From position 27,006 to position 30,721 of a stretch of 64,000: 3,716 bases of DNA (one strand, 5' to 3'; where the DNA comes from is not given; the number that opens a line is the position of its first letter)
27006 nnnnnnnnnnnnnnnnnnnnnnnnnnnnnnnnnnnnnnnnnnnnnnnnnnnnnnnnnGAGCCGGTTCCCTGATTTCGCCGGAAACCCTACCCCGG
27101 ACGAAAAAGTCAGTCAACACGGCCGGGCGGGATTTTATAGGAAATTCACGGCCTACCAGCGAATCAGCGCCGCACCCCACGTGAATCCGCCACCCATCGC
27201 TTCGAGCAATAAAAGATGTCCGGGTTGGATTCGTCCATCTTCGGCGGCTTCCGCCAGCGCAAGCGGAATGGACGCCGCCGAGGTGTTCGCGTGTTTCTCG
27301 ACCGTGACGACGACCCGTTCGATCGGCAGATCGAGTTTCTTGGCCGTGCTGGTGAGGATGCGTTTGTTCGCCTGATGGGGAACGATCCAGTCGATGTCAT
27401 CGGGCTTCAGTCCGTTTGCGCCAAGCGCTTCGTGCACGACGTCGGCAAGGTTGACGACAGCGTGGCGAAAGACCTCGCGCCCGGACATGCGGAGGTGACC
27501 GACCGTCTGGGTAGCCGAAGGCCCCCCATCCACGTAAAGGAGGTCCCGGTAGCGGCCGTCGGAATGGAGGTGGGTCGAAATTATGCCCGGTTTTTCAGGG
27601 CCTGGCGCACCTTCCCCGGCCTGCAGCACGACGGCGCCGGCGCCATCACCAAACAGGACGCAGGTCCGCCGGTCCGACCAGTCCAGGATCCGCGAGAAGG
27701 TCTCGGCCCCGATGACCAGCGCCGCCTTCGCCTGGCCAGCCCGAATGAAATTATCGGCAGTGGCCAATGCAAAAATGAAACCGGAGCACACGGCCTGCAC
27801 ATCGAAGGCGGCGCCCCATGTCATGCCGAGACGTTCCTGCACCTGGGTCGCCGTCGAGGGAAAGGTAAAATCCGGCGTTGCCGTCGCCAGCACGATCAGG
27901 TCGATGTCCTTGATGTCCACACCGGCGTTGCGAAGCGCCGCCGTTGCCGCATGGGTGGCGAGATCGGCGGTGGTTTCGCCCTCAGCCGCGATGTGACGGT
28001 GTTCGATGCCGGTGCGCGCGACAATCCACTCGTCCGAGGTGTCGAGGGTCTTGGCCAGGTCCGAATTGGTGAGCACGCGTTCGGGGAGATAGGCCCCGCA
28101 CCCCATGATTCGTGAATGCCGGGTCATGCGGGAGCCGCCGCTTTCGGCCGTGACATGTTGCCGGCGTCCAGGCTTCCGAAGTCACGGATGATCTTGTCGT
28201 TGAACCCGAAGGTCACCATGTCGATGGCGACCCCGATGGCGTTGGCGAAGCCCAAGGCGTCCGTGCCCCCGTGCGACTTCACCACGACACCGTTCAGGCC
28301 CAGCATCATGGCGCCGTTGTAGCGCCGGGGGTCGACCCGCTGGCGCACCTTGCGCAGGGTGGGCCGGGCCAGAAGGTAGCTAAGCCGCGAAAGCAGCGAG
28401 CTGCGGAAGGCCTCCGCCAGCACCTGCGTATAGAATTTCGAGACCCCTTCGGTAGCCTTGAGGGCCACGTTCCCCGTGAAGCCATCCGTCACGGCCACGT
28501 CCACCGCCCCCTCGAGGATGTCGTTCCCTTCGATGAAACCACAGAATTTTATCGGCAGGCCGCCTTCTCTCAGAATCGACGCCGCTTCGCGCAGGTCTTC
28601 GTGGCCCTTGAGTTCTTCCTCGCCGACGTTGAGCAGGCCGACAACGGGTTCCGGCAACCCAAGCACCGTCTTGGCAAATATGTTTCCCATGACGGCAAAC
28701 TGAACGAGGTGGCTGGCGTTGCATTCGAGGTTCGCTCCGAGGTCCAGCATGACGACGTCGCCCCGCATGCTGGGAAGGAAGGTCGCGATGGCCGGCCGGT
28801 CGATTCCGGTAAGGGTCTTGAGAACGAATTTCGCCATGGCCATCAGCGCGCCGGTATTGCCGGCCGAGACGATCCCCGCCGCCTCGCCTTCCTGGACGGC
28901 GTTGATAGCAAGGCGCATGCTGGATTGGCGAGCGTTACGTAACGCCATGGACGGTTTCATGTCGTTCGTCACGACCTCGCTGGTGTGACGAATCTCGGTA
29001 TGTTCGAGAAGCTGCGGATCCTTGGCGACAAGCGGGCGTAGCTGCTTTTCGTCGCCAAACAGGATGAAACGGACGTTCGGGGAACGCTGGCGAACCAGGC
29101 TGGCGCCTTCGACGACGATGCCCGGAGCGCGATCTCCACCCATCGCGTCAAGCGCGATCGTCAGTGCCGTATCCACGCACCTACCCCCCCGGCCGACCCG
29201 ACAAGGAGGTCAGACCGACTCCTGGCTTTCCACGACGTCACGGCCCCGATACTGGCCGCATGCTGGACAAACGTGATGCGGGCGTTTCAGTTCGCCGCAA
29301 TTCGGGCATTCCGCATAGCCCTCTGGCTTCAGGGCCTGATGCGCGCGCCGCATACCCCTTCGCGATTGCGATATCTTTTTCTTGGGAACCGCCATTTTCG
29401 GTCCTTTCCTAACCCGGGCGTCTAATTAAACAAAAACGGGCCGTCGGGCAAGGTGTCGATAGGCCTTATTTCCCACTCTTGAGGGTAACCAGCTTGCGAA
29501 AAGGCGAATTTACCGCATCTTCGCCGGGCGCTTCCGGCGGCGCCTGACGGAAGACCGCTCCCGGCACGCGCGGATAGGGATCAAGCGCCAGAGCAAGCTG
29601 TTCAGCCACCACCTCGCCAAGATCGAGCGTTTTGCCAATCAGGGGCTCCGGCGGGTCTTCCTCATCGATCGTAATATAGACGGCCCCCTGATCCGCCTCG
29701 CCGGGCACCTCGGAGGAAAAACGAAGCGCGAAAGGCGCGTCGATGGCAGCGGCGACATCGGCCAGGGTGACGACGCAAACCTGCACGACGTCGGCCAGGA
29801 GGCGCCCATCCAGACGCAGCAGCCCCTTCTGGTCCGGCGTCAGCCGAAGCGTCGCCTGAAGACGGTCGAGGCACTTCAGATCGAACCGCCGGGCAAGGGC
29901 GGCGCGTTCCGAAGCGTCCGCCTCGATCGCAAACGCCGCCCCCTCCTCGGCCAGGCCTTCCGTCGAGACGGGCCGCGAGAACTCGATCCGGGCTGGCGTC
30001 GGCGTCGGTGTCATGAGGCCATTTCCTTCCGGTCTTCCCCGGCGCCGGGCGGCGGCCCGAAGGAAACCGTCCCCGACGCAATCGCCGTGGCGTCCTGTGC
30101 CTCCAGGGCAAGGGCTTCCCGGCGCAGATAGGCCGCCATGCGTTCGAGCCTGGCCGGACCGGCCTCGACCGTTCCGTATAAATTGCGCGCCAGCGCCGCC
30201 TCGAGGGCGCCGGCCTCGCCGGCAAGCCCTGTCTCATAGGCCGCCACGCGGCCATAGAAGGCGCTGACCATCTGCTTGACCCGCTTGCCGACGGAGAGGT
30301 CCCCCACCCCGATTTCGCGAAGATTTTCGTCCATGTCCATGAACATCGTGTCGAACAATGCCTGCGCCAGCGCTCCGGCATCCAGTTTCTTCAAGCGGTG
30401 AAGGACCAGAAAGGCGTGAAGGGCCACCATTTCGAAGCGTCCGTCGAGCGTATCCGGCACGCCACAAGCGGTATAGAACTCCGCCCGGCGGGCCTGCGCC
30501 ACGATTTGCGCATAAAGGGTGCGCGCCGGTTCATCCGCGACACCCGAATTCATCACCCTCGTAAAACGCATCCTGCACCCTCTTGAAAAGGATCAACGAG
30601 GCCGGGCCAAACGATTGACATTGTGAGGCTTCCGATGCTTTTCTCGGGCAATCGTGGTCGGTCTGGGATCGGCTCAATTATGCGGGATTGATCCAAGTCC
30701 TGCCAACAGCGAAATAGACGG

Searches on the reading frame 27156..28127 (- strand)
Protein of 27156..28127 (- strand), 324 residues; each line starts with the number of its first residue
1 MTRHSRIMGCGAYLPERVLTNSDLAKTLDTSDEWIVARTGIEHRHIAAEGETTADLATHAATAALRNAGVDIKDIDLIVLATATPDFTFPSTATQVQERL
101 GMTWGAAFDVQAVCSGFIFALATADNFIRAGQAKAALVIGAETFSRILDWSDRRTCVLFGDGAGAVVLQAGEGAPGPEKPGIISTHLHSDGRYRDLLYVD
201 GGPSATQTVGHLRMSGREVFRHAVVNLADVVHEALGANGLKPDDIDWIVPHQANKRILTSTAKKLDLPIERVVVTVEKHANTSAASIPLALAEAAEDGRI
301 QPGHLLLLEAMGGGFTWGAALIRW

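Call 74: search_protein_families(library=pfam, proteins=[window:27156-28127:-], max_evalue=0.0001)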
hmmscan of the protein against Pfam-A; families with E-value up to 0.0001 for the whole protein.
window:27156-28127:- (324 aa): 3 families
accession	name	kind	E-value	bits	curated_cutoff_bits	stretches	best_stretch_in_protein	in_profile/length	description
PF08541.16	ACP_syn_III_C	-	6.7e-39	132.4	26.6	1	236-324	2-90/90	3-Oxoacyl-[acyl-carrier-protein (ACP)] synthase III C terminal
PF08545.16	ACP_syn_III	-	7.8e-33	112.6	24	1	108-191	1-80/80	3-Oxoacyl-[acyl-carrier-protein (ACP)] synthase III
PF00108.29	Thiolase_N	-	5.1e-11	42.9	26.4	1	37-146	7-117/260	Thiolase, N-terminal domain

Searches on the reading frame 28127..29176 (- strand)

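Call 74: search_protein_families(library=pfam, proteins=[window:28127-29176:-], max_evalue=0.0001)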
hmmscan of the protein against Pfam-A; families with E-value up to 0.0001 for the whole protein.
window:28127-29176:- (350 aa): 1 family
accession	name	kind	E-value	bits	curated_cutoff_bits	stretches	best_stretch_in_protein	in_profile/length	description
PF02504.20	FA_synthesis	-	6.2e-109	364.4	29.1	1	5-326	1-322/324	Fatty acid synthesis protein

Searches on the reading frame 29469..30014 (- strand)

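Call 67: search_protein_families(library=pfam, proteins=[window:29469-30014:-], max_evalue=0.0001)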
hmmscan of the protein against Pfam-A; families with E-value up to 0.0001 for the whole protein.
window:29469-30014:- (182 aa): 1 family
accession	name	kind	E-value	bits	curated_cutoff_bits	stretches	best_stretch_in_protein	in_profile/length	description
PF02620.22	YceD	-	1.1e-11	45.3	33.2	1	68-160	1-89/119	Large ribosomal RNA subunit accumulation protein YceD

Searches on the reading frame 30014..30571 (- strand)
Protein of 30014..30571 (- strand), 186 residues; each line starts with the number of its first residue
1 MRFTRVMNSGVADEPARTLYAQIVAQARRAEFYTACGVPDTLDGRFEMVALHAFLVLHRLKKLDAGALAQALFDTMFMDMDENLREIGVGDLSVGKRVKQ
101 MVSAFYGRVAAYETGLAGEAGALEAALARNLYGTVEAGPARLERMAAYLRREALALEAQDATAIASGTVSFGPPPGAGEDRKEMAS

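Call 67: search_protein_families(library=pfam, proteins=[window:30014-30571:-], max_evalue=0.0001)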
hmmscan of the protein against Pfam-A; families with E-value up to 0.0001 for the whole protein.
window:30014-30571:- (186 aa): 1 family
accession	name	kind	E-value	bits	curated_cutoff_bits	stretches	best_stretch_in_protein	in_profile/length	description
PF03981.17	Ubiq_cyt_C_chap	-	4.5e-45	153.6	21.5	1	35-170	2-139/140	Ubiquinol-cytochrome C chaperone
